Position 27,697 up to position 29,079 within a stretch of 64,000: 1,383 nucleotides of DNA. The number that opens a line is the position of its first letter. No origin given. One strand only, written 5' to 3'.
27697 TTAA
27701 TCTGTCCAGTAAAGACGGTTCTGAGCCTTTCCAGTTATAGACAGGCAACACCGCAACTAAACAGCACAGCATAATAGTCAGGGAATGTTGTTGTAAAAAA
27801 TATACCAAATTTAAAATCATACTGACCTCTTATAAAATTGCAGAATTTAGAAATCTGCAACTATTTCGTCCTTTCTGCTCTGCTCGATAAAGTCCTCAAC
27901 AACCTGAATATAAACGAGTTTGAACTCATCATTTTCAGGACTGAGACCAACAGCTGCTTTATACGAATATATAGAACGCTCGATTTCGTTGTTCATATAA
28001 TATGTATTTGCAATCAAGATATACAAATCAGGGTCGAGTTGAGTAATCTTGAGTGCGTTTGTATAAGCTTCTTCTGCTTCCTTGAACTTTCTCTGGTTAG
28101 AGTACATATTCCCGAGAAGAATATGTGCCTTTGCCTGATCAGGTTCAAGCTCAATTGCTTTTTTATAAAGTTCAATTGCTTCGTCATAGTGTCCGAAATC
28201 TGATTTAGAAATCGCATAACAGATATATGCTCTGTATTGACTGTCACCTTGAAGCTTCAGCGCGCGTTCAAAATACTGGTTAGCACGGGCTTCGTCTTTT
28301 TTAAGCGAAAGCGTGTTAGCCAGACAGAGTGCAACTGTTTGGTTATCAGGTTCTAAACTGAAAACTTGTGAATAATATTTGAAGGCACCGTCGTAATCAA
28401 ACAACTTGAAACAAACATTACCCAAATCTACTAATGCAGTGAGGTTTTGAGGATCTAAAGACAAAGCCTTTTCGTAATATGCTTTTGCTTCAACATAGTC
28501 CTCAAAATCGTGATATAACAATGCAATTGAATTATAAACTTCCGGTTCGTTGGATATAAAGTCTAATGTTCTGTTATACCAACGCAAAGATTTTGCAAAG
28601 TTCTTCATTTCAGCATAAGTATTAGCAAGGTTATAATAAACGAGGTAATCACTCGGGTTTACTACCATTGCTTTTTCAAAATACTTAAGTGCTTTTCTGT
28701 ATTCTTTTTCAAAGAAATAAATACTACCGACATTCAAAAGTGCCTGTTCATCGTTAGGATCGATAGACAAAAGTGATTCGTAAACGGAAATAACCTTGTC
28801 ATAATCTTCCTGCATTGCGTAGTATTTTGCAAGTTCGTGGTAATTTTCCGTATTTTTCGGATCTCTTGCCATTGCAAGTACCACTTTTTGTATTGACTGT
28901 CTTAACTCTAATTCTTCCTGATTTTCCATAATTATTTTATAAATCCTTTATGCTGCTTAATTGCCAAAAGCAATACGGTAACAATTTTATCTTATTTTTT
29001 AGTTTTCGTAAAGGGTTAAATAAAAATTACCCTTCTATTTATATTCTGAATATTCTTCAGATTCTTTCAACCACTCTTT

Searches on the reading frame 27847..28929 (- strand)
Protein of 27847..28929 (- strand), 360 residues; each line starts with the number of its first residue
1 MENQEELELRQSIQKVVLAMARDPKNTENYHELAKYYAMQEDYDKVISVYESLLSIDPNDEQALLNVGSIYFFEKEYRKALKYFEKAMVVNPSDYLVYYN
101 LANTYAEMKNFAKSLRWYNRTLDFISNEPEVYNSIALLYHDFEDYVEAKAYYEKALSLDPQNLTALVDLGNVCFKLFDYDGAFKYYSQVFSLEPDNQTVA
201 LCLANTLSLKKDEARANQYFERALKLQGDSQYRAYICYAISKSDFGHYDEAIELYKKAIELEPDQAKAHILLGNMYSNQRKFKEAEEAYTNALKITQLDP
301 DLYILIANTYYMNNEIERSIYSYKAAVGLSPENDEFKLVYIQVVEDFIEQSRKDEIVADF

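Call 27: search_protein_families(library=pfam, proteins=[window:27847-28929:-], max_evalue=0.001)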
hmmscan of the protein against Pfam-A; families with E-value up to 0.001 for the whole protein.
window:27847-28929:- (360 aa): 30 families (the best 25 are shown)
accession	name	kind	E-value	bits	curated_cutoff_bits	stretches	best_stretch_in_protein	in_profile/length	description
PF07719.23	TPR_2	-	8e-51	166.4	27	5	129-162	1-34/34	Tetratricopeptide repeat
PF00515.34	TPR_1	-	2.6e-48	160.4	27.8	6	129-162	1-34/34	Tetratricopeptide repeat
PF13181.12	TPR_8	-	5.5e-39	129.4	25.7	1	130-162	2-34/34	Tetratricopeptide repeat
PF14559.12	TPR_19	-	5.1e-37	126.5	25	4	246-307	5-66/68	Tetratricopeptide repeat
PF13428.12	TPR_14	-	2.1e-34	114.9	23.5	2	234-274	3-43/44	Tetratricopeptide repeat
PF13414.12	TPR_11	-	3.9e-32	110.1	26.8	3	246-279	8-41/42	TPR repeat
PF13431.12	TPR_17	-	2.5e-31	105.7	24.4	2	254-287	1-34/34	Tetratricopeptide repeat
PF13424.12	TPR_12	-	2.3e-29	101.8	30.1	4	97-159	5-75/77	Tetratricopeptide repeat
PF13432.12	TPR_16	-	2.3e-25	89.1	32.7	1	136-188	4-56/65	Tetratricopeptide repeat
PF13176.12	TPR_7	-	6e-24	82.5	27.9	1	268-300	1-33/36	Tetratricopeptide repeat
PF23914.1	TPR_CcmH_CycH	-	5.6e-23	82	42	2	156-260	43-149/158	Cytochrome c-type biogenesis protein H TPR domain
PF13374.12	TPR_10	-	5.9e-21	74.2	27.5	0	132-157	5-30/42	Tetratricopeptide repeat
PF13371.12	TPR_9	-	2.1e-14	53.7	35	1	37-94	5-62/73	Tetratricopeptide repeat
PF12895.13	ANAPC3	-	7.1e-13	49.1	27.2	1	177-257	3-81/82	Anaphase-promoting complex, cyclosome, subunit 3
PF24575.1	TPR_Slam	-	9e-13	49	35.2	0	239-287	54-102/104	Surface lipoprotein assembly modifier, N-terminal TPR repeats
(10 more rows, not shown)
